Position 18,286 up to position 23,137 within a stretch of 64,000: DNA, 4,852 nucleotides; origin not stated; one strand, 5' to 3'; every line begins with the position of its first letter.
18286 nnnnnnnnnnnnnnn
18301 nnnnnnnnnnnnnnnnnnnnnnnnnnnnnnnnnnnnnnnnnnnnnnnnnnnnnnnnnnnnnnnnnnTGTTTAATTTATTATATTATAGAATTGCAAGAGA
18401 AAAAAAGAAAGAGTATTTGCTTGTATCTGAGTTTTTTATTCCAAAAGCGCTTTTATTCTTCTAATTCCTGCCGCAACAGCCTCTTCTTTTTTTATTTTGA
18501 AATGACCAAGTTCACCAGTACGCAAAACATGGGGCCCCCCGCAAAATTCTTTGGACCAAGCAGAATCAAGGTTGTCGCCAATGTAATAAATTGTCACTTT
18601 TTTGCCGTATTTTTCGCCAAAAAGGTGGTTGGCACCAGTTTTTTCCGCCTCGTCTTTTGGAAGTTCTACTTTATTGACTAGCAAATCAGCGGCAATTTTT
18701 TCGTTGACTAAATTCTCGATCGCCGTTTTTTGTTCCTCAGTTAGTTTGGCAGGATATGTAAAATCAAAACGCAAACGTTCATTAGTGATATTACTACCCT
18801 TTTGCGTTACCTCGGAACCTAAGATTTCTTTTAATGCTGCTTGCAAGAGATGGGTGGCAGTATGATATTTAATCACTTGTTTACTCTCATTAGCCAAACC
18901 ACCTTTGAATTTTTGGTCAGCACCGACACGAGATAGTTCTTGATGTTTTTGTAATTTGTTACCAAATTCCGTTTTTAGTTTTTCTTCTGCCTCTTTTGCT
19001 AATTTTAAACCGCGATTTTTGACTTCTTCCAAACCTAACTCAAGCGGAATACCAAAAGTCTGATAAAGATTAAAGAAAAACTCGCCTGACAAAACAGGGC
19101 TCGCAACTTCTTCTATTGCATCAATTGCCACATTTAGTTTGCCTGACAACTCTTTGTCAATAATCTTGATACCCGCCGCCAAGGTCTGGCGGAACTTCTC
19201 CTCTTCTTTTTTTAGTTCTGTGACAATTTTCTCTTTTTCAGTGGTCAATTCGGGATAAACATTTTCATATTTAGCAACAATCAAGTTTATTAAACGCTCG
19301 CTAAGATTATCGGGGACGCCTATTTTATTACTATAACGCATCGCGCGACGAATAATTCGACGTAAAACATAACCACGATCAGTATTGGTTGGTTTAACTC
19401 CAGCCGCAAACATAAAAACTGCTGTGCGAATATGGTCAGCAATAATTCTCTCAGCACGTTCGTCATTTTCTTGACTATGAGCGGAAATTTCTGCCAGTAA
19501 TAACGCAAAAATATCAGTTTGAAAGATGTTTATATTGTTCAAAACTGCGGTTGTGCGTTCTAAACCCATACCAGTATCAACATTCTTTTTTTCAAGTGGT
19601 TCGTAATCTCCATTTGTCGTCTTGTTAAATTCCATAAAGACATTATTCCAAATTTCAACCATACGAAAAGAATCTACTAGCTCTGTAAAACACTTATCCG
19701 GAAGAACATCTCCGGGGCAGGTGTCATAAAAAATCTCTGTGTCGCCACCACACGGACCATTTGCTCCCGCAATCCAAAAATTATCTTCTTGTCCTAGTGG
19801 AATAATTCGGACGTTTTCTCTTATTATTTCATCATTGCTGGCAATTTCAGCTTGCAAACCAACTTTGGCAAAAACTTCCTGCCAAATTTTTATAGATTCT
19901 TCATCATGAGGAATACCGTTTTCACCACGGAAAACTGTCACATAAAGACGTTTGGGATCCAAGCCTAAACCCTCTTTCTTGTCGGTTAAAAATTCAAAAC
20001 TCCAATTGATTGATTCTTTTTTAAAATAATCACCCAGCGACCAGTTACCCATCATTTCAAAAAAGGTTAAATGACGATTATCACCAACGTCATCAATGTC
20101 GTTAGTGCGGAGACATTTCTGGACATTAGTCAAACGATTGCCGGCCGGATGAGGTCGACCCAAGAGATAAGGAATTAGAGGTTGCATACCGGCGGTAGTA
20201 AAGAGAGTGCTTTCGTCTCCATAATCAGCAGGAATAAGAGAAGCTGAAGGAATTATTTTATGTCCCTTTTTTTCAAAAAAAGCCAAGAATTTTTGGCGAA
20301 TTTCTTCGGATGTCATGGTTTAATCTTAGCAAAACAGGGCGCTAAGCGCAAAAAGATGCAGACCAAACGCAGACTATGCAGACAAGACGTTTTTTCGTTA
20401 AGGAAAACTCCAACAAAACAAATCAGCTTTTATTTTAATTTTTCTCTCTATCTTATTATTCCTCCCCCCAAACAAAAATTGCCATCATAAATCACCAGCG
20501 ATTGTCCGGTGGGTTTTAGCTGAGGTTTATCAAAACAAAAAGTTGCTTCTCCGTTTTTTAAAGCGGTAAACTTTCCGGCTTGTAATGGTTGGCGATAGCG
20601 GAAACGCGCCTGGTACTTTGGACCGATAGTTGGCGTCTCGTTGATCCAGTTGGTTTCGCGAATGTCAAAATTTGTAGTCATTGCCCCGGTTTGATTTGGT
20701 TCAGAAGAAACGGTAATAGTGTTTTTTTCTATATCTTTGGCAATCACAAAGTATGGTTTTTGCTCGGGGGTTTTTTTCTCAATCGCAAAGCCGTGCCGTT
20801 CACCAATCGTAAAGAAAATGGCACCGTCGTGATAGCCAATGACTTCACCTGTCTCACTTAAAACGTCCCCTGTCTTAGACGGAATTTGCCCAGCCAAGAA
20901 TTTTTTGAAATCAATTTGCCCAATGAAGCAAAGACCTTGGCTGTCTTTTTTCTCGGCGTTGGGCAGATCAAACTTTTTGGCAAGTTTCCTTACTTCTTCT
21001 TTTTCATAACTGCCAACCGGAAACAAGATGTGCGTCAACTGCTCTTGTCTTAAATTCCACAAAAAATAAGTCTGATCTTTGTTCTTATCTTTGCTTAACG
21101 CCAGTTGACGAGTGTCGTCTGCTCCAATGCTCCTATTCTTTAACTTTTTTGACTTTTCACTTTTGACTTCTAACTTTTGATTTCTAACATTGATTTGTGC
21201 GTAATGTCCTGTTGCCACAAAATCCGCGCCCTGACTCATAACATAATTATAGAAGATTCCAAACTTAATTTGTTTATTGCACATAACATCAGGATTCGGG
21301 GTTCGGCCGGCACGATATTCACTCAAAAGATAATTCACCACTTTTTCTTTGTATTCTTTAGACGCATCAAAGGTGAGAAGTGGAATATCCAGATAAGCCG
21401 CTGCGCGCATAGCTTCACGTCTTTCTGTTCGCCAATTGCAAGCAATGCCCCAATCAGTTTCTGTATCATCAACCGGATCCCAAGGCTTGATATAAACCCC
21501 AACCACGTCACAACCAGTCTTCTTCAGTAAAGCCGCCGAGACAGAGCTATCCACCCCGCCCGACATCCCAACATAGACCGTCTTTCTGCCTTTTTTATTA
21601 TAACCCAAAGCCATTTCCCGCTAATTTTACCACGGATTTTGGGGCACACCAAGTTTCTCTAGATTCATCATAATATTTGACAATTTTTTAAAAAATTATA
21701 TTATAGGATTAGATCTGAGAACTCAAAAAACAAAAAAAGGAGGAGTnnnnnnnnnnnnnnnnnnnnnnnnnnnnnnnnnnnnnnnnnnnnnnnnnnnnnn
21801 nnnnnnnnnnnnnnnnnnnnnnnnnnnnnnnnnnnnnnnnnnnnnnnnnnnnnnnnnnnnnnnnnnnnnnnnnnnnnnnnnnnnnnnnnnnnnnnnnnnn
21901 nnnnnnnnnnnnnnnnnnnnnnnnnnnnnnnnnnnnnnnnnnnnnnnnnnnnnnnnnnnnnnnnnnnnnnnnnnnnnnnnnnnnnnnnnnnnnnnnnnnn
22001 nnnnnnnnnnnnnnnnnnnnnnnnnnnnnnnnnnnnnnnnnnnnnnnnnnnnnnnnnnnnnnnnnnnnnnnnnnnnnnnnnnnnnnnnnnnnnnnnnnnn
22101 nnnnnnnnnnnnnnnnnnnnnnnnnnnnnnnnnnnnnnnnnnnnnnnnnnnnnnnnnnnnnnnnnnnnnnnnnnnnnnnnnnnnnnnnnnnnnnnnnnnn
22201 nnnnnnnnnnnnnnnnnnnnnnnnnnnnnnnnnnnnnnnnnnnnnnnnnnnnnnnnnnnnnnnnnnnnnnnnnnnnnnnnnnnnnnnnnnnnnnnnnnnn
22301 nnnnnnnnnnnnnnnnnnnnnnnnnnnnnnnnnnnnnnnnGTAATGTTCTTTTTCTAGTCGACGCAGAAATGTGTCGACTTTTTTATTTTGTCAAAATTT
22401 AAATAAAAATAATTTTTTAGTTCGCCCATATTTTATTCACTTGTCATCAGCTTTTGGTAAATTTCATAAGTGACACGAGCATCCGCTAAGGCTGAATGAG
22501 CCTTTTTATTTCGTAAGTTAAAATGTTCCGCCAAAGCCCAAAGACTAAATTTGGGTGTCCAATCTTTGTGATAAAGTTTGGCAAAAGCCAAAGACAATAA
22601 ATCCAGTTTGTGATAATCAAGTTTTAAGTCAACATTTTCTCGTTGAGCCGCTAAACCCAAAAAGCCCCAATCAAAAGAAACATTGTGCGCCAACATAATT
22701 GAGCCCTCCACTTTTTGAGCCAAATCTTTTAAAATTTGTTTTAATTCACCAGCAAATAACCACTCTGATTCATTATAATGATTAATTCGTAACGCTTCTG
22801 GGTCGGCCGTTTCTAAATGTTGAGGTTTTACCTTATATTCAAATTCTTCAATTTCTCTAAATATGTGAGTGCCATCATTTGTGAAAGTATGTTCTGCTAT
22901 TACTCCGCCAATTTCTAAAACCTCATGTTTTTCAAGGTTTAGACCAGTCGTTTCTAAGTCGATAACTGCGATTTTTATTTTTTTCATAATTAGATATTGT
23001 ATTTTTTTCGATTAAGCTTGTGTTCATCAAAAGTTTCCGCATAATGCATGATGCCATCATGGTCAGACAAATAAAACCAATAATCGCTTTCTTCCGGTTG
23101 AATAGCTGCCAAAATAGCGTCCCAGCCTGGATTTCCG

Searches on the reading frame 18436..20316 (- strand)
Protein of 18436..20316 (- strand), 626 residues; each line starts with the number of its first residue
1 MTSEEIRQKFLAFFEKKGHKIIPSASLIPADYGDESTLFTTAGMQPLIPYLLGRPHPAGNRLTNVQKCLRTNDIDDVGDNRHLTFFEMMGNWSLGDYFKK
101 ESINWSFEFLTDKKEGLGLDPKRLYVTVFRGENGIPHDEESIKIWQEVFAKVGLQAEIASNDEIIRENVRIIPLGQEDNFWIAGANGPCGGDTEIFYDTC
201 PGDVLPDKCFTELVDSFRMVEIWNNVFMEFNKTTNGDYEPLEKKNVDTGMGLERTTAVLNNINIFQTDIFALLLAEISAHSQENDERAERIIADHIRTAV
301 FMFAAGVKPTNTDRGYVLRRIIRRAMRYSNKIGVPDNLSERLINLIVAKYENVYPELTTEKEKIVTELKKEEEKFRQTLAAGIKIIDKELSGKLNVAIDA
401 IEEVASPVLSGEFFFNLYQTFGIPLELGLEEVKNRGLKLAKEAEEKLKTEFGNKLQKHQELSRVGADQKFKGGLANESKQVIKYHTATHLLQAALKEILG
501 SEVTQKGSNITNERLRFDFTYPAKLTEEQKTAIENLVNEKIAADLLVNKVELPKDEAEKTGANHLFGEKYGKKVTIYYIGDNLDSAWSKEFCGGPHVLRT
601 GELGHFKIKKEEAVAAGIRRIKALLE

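Call 62: search_protein_families(library=pfam, proteins=[window:18436-20316:-], max_evalue=0.00001)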
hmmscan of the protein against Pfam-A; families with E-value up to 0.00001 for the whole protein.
window:18436-20316:- (626 aa): 2 families
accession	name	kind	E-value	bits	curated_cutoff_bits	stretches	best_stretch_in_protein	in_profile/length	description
PF01411.24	tRNA-synt_2c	-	1.1e-124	417.4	30.3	1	5-487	1-460/552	tRNA synthetases class II (A)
PF07973.19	tRNA_SAD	-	7.1e-16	58.4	24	1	574-621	1-43/44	Threonyl and Alanyl tRNA synthetase second additional domain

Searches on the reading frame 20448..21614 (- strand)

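Call 62: search_protein_families(library=pfam, proteins=[window:20448-21614:-], max_evalue=0.00001)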
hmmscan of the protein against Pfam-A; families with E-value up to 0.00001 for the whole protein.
window:20448-21614:- (388 aa): 3 families
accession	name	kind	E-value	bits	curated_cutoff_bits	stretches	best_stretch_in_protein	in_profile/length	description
PF03054.22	tRNA_Me_trans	-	1.2e-71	241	20.6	1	12-232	2-201/202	tRNA methyl transferase HUP domain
PF20259.3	tRNA_Me_trans_M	-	7.7e-19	67.5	27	1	237-303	1-65/66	tRNA methyl transferase PRC-barrel domain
PF20258.4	tRNA_Me_trans_C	-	5.2e-12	46.4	20.6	1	315-387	3-77/77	Aminomethyltransferase beta-barrel domain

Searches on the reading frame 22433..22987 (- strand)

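Call 78: search_protein_families(library=pfam, proteins=[window:22433-22987:-], max_evalue=0.00001)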
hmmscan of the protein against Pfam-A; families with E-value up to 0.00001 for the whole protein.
window:22433-22987:- (184 aa): 1 family
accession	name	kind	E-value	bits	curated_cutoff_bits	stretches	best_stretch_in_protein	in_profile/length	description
PF00929.31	RNase_T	-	3.2e-23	83.5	24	1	8-177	2-164/164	Exonuclease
